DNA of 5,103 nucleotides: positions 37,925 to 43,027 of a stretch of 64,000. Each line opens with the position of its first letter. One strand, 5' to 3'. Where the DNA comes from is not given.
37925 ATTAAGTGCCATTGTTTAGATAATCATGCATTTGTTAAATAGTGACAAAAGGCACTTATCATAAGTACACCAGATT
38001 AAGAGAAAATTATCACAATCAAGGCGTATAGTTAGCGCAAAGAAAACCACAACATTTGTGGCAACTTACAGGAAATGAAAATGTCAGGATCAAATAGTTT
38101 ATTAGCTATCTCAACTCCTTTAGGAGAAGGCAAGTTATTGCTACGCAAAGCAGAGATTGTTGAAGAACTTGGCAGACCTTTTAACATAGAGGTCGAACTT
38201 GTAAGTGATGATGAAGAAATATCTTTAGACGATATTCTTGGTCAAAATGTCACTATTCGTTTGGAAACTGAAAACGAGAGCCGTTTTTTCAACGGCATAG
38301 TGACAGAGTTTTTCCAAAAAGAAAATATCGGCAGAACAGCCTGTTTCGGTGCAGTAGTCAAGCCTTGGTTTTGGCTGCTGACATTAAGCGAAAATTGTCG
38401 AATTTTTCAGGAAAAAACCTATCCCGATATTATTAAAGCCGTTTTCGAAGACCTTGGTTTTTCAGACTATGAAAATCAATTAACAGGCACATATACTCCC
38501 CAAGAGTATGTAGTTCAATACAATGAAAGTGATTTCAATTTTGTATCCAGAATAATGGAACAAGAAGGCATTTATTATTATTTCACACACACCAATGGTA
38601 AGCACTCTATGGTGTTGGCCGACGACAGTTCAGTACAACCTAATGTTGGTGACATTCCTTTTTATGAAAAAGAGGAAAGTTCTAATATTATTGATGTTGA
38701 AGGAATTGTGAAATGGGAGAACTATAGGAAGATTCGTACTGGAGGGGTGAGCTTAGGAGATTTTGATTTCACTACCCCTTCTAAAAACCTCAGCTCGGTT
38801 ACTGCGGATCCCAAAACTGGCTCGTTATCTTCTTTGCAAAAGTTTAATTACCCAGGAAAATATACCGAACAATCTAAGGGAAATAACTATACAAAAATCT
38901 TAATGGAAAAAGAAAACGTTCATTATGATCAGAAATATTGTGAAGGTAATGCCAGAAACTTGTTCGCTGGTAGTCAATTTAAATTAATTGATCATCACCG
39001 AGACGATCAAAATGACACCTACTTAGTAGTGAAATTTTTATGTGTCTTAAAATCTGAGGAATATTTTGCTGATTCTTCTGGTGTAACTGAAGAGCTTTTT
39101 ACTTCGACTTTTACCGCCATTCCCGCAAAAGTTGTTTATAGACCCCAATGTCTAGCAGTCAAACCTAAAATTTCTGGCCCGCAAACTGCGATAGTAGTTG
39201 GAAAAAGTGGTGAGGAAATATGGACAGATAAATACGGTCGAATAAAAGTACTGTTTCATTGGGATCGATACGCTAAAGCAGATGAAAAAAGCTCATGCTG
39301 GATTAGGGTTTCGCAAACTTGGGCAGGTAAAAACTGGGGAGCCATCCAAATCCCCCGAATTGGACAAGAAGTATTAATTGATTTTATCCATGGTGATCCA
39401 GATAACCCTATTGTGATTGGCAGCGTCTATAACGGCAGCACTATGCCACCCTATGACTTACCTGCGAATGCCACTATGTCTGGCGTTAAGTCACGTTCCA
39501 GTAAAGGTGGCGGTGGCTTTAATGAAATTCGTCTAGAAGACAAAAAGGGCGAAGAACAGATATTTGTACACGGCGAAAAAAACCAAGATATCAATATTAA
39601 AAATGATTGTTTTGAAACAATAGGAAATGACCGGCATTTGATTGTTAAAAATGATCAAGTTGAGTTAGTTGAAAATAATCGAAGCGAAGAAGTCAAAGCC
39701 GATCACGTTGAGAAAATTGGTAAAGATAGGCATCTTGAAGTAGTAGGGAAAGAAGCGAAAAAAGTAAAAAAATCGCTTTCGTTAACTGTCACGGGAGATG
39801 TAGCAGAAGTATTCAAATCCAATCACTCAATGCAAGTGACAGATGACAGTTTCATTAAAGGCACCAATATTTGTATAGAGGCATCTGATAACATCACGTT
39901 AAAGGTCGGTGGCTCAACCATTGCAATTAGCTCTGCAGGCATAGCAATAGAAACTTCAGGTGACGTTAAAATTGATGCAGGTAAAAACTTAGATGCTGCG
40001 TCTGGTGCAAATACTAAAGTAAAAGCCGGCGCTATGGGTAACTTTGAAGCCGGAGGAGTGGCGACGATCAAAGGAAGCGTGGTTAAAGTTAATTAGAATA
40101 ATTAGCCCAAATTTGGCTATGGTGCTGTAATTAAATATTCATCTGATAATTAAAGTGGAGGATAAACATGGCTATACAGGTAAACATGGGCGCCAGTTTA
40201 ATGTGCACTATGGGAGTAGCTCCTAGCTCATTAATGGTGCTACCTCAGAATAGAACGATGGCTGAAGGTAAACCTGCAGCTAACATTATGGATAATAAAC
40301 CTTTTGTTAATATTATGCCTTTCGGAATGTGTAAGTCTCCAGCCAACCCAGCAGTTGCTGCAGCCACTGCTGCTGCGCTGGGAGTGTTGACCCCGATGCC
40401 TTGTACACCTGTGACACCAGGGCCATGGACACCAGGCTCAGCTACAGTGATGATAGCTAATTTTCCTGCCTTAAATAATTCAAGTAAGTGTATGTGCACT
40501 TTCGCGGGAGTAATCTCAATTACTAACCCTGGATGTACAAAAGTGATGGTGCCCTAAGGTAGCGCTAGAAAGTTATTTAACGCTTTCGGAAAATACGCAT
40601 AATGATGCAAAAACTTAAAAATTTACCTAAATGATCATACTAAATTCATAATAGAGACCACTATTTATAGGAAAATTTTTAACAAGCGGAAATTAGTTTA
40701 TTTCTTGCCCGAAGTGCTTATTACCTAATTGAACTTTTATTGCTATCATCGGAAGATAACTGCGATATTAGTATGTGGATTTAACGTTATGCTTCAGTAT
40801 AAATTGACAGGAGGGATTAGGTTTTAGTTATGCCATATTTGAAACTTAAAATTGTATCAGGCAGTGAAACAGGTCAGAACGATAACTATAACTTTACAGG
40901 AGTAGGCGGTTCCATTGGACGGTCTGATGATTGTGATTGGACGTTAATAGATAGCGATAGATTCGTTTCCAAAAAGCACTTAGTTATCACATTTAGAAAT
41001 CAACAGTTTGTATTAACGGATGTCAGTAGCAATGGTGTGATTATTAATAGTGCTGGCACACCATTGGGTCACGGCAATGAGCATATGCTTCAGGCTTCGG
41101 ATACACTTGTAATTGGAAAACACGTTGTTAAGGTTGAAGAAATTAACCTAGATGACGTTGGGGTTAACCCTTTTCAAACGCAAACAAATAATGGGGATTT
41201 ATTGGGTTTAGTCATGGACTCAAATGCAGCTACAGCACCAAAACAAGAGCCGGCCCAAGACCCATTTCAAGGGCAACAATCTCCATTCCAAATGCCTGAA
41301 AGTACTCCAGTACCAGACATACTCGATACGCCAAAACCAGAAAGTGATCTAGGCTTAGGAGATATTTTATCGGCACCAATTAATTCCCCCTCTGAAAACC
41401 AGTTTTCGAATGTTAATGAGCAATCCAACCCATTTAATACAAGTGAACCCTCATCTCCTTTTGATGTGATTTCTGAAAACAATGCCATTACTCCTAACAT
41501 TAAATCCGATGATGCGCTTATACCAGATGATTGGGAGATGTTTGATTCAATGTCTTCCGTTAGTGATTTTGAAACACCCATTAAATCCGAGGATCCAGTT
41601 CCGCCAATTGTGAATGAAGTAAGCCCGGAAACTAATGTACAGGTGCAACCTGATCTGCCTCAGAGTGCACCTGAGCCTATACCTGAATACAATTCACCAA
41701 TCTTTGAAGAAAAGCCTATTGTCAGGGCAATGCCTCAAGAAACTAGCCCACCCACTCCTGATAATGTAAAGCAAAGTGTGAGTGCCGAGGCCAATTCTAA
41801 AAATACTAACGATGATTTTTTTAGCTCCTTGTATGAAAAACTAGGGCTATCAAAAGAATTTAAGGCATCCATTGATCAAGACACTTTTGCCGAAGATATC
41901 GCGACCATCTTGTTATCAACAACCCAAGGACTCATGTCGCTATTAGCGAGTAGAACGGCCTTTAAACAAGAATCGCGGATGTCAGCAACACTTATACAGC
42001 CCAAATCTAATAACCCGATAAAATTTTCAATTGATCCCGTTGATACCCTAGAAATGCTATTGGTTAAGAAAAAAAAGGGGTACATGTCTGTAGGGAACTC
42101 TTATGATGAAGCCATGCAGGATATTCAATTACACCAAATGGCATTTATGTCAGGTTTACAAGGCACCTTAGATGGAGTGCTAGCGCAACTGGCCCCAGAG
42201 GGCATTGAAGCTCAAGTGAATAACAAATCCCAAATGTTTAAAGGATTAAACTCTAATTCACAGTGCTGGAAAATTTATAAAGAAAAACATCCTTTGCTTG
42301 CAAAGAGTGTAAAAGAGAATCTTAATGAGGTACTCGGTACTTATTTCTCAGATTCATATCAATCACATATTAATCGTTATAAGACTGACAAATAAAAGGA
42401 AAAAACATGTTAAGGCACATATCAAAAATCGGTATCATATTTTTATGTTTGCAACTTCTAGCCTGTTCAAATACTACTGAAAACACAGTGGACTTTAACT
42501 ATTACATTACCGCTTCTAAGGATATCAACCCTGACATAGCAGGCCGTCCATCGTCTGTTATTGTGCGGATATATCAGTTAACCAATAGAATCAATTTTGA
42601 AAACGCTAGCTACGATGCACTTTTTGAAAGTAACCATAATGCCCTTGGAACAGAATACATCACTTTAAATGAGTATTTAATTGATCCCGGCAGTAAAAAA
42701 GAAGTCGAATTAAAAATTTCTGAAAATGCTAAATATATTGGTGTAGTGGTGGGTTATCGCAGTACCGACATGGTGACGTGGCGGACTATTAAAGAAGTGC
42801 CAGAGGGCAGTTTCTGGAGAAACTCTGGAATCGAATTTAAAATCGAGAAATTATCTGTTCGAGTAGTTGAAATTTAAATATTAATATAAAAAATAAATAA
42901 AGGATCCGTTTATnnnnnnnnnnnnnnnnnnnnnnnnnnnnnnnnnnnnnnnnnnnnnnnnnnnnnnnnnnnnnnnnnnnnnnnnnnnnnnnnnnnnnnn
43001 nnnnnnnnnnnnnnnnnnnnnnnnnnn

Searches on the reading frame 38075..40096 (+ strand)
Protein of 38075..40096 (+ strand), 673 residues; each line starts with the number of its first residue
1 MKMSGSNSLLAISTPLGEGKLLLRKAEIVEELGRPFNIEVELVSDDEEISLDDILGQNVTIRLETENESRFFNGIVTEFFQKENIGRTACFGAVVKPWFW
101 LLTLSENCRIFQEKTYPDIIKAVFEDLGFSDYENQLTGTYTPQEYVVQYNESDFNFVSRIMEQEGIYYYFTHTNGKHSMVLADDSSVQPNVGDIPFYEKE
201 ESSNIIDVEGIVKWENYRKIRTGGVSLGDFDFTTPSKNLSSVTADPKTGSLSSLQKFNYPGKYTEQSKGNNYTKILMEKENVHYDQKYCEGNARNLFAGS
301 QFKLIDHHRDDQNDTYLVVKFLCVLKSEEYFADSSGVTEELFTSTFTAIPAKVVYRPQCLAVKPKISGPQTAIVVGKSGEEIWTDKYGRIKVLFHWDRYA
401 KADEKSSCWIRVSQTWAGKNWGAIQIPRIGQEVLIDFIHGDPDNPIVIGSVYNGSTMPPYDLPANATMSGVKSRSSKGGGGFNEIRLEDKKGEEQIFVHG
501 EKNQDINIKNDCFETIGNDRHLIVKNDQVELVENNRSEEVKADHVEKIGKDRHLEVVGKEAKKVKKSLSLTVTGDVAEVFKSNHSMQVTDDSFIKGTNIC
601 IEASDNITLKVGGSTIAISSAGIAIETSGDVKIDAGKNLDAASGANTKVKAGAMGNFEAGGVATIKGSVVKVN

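Call 9: search_protein_families(library=pfam, proteins=[window:38075-40096:+], max_evalue=0.01)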
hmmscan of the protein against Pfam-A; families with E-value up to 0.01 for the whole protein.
window:38075-40096:+ (673 aa): 5 families
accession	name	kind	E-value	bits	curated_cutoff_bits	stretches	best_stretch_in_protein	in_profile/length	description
PF05954.17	Phage_GPD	-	3.1e-85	286.5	30.1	1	30-320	2-296/305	Phage tail baseplate hub (GPD)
PF22178.3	Gp5_trimer_C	-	2.8e-33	114.9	30.9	1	469-575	1-107/112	Bacteriophage T4 gp5 C-terminal trimerisation domain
PF04717.18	Phage_base_V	-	8.6e-14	52.1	23.8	1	385-452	12-75/75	Type VI secretion system/phage-baseplate injector OB domain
PF10106.14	DUF2345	-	7.6e-05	23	30.7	1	598-637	105-144/151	Uncharacterized protein conserved in bacteria (DUF2345)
PF20093.5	DUF6484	-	0.00044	21.3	27.6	1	427-449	37-59/61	Domain of unknown function (DUF6484)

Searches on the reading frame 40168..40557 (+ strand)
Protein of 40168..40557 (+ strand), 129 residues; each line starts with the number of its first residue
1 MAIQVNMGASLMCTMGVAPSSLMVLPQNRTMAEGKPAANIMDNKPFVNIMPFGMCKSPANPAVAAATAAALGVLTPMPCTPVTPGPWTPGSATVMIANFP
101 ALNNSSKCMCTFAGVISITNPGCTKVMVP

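Call 9: search_protein_families(library=pfam, proteins=[window:40168-40557:+], max_evalue=0.01)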
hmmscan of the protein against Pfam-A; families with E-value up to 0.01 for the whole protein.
window:40168-40557:+ (129 aa): 1 family
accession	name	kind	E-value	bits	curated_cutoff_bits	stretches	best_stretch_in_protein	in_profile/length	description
PF14107.11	DUF4280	-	9.3e-35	120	26.3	1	5-122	1-108/109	Domain of unknown function (DUF4280)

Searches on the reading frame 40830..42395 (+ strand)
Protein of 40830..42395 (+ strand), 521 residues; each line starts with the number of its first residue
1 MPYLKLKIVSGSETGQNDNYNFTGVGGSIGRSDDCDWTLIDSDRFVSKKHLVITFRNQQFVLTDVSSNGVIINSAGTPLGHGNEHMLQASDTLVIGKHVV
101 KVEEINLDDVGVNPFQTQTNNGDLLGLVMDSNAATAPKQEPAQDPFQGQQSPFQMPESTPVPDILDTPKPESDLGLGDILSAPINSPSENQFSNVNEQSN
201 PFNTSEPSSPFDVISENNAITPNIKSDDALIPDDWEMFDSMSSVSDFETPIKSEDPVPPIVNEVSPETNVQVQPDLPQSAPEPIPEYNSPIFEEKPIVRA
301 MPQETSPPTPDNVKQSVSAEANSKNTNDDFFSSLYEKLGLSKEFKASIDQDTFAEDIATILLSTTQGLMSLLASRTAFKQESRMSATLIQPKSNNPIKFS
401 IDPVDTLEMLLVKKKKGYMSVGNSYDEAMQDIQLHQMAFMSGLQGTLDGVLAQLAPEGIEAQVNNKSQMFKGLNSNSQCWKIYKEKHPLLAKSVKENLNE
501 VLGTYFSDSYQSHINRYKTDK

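Call 9: search_protein_families(library=pfam, proteins=[window:40830-42395:+], max_evalue=0.01)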
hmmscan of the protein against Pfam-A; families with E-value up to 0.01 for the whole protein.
window:40830-42395:+ (521 aa): 3 families
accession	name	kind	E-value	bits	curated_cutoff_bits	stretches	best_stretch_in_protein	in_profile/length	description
PF20232.3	T6SS_FHA_C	-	1.9e-49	168.3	23.7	1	337-512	2-179/180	C-terminal domain of Type VI secretion system FHA protein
PF00498.31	FHA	-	3.8e-13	50.1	20.7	1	28-96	2-67/67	FHA domain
PF16697.10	Yop-YscD_cpl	-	5.1e-06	27.1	33.2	1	8-102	2-90/94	Inner membrane component of T3SS, cytoplasmic domain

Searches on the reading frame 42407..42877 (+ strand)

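Call 9: search_protein_families(library=pfam, proteins=[window:42407-42877:+], max_evalue=0.01)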
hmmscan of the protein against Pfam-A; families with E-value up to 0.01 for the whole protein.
window:42407-42877:+ (156 aa): 1 family
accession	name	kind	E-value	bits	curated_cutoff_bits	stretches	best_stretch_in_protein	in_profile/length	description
PF12790.13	T6SS-SciN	-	2e-29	102.2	27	1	31-133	4-106/120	Type VI secretion lipoprotein, VasD, EvfM, TssJ, VC_A0113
